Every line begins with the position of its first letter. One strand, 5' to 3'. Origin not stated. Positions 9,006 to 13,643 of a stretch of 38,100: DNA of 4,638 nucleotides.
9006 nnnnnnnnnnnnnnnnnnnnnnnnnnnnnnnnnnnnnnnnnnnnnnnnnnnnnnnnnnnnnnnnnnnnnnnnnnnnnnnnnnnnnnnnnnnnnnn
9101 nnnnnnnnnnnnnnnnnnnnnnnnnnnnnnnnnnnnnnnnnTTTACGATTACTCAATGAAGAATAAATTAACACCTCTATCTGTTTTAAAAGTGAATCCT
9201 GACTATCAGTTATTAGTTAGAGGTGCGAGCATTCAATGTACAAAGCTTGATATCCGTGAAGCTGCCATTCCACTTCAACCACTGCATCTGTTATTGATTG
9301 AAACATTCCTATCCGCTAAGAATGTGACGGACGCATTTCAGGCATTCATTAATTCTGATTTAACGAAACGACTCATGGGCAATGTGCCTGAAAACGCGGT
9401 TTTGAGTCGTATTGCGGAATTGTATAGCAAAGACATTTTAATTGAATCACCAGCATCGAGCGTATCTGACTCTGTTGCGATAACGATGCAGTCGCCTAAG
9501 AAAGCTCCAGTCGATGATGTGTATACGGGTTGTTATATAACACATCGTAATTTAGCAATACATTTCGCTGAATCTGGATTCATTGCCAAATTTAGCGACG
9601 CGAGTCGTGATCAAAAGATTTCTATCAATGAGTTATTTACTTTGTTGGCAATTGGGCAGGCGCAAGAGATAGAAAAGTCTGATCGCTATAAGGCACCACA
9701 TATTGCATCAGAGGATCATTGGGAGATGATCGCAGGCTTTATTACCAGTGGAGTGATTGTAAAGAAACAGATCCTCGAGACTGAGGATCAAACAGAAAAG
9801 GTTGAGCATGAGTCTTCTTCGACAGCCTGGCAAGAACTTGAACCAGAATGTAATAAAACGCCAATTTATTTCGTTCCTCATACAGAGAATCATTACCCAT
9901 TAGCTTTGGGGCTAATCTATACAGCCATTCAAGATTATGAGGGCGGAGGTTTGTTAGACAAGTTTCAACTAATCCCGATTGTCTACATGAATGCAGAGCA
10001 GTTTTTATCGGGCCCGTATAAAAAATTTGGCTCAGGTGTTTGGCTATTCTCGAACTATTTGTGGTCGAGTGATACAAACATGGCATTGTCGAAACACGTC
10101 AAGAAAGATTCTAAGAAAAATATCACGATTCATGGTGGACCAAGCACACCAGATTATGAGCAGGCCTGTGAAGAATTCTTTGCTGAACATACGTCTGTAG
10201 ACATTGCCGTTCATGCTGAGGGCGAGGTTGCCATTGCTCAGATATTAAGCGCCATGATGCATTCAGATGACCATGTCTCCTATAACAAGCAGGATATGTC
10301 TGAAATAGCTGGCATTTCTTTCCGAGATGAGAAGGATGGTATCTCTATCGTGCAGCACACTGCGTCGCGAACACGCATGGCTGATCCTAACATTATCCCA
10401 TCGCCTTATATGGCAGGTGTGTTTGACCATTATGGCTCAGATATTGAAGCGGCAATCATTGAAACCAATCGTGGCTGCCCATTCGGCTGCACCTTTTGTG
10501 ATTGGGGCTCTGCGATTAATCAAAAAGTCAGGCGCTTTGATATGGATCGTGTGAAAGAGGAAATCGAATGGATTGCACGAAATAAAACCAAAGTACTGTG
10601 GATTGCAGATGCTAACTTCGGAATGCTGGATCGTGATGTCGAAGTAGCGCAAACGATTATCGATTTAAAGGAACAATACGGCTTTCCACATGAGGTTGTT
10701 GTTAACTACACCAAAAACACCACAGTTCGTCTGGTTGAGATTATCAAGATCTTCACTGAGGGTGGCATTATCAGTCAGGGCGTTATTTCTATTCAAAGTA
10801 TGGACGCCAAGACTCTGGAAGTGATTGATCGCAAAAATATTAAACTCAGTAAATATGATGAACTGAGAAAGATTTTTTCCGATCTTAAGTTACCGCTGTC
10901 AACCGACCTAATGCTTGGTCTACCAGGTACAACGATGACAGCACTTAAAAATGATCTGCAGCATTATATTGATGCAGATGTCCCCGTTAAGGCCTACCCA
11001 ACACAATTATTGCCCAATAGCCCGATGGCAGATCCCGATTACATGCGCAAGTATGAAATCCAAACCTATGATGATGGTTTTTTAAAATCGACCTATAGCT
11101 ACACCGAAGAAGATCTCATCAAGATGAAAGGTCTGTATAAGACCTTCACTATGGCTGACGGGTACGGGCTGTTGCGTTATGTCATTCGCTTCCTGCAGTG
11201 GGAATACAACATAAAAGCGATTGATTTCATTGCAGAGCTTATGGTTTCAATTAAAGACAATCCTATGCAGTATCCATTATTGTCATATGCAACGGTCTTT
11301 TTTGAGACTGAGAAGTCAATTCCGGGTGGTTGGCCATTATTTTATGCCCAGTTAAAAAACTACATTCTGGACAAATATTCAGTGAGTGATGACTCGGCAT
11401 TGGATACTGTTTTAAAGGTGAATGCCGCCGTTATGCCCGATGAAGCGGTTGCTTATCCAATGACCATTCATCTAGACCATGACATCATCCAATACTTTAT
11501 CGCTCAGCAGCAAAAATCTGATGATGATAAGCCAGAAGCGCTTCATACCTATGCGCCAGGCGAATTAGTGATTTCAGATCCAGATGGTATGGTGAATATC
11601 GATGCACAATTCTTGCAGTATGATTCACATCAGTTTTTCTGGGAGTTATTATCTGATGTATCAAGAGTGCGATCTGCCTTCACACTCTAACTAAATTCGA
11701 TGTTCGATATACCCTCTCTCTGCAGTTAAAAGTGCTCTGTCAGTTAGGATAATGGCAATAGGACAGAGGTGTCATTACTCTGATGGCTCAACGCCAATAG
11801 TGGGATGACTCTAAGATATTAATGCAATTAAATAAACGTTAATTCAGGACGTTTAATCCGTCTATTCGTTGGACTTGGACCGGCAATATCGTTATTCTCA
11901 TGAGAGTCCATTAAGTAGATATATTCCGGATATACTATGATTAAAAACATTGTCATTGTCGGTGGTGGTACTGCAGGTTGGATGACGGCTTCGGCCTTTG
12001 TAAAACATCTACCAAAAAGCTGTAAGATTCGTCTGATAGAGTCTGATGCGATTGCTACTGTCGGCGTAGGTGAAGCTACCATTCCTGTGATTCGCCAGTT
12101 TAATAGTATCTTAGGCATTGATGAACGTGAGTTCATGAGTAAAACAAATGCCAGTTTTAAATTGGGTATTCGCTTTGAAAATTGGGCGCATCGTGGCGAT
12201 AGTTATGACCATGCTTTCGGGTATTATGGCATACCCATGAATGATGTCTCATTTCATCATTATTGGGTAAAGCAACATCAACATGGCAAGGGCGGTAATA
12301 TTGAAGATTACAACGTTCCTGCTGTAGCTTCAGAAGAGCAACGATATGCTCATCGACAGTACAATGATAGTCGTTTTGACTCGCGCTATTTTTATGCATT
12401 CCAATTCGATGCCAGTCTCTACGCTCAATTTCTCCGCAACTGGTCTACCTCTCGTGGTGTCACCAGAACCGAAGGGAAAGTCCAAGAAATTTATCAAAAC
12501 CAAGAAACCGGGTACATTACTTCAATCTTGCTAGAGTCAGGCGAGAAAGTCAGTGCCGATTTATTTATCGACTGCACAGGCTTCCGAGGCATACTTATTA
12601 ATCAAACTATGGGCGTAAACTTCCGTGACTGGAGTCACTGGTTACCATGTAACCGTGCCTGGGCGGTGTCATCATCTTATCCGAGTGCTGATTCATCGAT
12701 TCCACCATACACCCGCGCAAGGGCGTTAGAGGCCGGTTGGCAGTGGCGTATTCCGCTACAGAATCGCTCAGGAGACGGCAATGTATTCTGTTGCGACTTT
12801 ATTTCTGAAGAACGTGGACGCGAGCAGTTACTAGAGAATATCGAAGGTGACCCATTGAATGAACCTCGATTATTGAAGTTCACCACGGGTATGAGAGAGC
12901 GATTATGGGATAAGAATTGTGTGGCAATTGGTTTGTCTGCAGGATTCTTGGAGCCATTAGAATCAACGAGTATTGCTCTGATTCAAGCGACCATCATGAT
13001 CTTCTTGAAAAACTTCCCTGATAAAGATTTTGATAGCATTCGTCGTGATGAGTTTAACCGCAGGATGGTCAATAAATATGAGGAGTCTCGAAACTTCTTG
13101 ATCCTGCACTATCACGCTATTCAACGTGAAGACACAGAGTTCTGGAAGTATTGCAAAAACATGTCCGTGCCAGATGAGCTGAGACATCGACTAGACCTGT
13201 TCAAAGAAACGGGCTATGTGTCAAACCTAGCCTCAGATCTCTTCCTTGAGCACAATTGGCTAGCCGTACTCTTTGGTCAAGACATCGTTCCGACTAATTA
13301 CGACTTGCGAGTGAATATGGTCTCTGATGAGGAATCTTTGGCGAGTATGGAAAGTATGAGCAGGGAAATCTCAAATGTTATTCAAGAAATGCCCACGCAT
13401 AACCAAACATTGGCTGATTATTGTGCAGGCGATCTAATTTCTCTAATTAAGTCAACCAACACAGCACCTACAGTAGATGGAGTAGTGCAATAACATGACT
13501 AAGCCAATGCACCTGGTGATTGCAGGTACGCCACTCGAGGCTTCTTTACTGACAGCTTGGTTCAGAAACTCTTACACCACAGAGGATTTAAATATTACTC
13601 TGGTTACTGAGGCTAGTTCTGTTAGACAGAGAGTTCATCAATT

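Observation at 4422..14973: TonB-receptor-linked tailoring cassette with no CAZyme: sulfotransferase / TBDR / SAM-MTase / 844-aa B12-type radical SAM / halogenase + dead halogenase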

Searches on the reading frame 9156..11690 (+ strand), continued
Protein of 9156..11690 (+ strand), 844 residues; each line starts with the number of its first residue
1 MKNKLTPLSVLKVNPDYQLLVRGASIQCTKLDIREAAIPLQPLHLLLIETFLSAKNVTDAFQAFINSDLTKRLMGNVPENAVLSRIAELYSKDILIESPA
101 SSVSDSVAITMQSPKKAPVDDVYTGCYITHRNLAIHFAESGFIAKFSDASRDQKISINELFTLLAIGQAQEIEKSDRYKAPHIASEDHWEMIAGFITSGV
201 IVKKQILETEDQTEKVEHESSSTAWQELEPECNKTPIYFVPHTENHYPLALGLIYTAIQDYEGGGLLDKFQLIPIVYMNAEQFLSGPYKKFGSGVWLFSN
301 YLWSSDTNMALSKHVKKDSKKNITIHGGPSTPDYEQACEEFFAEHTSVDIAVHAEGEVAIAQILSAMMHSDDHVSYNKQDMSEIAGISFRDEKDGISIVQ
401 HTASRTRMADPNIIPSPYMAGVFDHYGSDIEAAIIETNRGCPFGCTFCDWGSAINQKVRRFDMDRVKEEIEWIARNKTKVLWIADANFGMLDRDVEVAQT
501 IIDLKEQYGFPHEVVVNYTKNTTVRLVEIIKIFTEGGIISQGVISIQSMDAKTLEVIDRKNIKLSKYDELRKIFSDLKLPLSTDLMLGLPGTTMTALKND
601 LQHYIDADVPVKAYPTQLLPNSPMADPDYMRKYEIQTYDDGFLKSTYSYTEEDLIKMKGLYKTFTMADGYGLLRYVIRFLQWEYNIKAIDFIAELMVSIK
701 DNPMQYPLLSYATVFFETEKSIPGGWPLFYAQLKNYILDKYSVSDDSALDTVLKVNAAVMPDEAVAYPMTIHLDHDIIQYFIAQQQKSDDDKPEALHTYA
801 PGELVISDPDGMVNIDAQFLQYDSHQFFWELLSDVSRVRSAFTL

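Call 91: find_encoding_contigs(protein=P0019, flank=10000, max_places=1)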
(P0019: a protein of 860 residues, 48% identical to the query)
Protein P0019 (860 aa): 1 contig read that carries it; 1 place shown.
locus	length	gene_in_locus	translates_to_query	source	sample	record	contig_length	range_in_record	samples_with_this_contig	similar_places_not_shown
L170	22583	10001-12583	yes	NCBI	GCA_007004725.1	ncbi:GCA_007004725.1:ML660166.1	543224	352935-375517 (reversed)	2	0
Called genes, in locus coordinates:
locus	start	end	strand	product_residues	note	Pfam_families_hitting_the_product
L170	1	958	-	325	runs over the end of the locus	PF00528:BPD_transp_1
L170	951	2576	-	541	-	PF00496:SBP_bac_5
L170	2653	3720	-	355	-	PF00158:Sigma54_activat, PF14532:Sigma54_activ_2, PF01078:Mg_chelatase (faint), PF07728:AAA_5, PF25601:AAA_lid_14, PF02954:HTH_8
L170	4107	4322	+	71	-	-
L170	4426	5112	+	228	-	PF04012:PspA_IM30, PF10392:COG5_N (faint)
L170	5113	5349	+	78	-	PF06667:PspB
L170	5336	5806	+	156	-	PF04024:PspC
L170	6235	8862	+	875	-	PF07715:Plug, PF00593:TonB_dep_Rec_b-barrel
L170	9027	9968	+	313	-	PF01209:Ubie_methyltran (weak), PF13489:Methyltransf_23, PF13847:Methyltransf_31, PF08241:Methyltransf_11, PF13649:Methyltransf_25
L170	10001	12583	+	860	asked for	PF04055:Radical_SAM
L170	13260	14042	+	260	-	PF11932:DUF3450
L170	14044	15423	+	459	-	PF01618:MotA_ExbB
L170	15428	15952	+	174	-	PF01618:MotA_ExbB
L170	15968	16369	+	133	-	PF02472:ExbD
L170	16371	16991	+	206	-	PF03544:TonB_C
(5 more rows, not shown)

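Call 92: find_encoding_contigs(protein=P0058, flank=10000, max_places=1)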
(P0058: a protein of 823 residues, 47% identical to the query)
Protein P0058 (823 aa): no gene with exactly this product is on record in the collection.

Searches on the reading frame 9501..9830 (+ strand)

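Call 41: search_protein_families(library=pfam, proteins=[window:9501-9830:+], max_evalue=10)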
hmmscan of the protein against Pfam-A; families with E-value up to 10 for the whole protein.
window:9501-9830:+ (110 aa): 1 family
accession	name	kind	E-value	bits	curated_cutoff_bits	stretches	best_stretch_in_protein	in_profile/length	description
PF10607.14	CTLH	-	0.029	14.9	26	1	16-83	56-117/146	CTLH/CRA C-terminal to LisH motif domain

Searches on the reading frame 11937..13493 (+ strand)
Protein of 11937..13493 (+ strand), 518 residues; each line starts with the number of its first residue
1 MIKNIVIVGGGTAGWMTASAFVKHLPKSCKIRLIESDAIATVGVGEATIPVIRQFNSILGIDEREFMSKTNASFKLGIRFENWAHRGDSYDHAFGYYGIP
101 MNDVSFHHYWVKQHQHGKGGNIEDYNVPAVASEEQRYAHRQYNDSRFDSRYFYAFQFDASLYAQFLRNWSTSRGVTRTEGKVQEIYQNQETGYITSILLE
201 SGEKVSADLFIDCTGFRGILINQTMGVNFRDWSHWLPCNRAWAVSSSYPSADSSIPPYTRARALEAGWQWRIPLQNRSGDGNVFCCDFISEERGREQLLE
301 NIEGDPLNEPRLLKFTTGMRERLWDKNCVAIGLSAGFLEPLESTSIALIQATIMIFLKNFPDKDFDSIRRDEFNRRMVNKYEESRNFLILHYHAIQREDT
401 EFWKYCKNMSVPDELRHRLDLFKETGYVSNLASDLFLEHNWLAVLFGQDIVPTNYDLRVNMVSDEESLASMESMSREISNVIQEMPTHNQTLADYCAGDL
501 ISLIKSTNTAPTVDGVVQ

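Call 3: search_protein_families(library=pfam, proteins=[window:11937-13493:+], max_evalue=0.01)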
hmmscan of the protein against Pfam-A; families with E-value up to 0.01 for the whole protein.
window:11937-13493:+ (518 aa): 4 families
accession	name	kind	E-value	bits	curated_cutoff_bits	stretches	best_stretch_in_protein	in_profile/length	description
PF04820.20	Trp_halogenase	-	1.3e-172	575.2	21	1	4-462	1-456/458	Tryptophan halogenase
PF07992.20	Pyr_redox_2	-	9e-05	22.5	26.1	0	4-37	2-31/291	Pyridine nucleotide-disulphide oxidoreductase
PF13454.12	NAD_binding_9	-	0.00073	20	21.8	0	6-39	1-35/155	FAD-NAD(P)-binding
PF12831.13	FAD_oxidored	-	0.0056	16.5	27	0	149-215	83-145/416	FAD dependent oxidoreductase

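Call 4: search_protein_families(library=ncbifam, proteins=[window:11937-13493:+], max_evalue=0.01)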
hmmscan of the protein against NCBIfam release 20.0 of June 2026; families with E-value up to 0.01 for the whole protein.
window:11937-13493:+ (518 aa): 5 families
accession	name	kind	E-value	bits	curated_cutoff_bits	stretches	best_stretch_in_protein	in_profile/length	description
NF049967.1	QhpG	equivalog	2.8e-07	29.8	240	1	165-302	90-213/423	flavin-dependent monooxygenase QhpG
NF038171.1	maturase_LodB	equivalog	1.2e-05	24.5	400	1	4-70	1-65/361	lysine-epsilon-oxidase maturase LodB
TIGR02032.1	GG-red-SF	subfamily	0.00015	21.6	158.8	0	158-277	89-207/297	geranylgeranyl reductase family protein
TIGR03385.1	CoA_CoA_reduc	equivalog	0.0084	14.9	578.8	0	5-72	2-71/439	CoA-disulfide reductase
TIGR01988.1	Ubi-OHases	subfamily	0.0097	14.8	224.65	0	4-39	1-34/387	ubiquinone biosynthesis hydroxylase, UbiH/UbiF/VisC/COQ6 family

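Call 32: search_solved_structures(query=window:11937-13490:+, max_evalue=0.00001)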
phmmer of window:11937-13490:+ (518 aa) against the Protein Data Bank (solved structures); distinct sequences matched with E-value up to 0.00001: 30.
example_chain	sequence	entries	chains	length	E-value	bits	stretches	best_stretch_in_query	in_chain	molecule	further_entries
9luq_A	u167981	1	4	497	6.1e-142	477.4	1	2-492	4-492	Tryptophan halogenase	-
6y1w_A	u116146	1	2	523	8.4e-135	453.8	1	2-497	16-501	Putative tryptophan halogenase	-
6frl_A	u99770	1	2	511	8e-127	427.5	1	2-494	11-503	Tryptophan halogenase superfamily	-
2wet_A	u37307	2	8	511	1e-92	315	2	149-493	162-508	TRYPTOPHAN 5-HALOGENASE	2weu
2wes_A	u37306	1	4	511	2.7e-92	313.6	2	149-493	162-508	TRYPTOPHAN 5-HALOGENASE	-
4z43_A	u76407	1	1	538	4.4e-92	312.9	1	2-423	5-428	Flavin-dependent tryptophan halogenase PrnA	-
2apg_A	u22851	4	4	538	4.4e-92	312.9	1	2-423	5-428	tryptophan halogenase PrnA | tryptophan halogenase, PrnA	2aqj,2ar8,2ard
4z44_A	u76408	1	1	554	5e-92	312.7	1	2-423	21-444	Flavin-dependent tryptophan halogenase PrnA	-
2jkc_A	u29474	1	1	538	1.2e-91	311.5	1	2-423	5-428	Flavin-dependent tryptophan halogenase PrnA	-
6ib5_A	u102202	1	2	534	6.7e-87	295.8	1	2-423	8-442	Tryptophan 6-halogenase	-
7aqu_A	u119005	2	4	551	7.6e-87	295.6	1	2-424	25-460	Tryptophan 6-halogenase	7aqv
8rs4_A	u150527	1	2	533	4.8e-86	293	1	2-424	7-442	Tryptophan 6-halogenase ThaL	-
6h43_A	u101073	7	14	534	4.9e-86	292.9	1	2-424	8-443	Tryptophan 6-halogenase Thal | Tryptophan 6-halogenase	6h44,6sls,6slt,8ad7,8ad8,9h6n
7cu0_A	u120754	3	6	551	5.4e-86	292.8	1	2-424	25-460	Tryptophan 6-halogenase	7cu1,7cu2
6ul2_A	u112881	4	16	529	5.6e-85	289.5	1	2-424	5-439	Tryptophan 6-halogenase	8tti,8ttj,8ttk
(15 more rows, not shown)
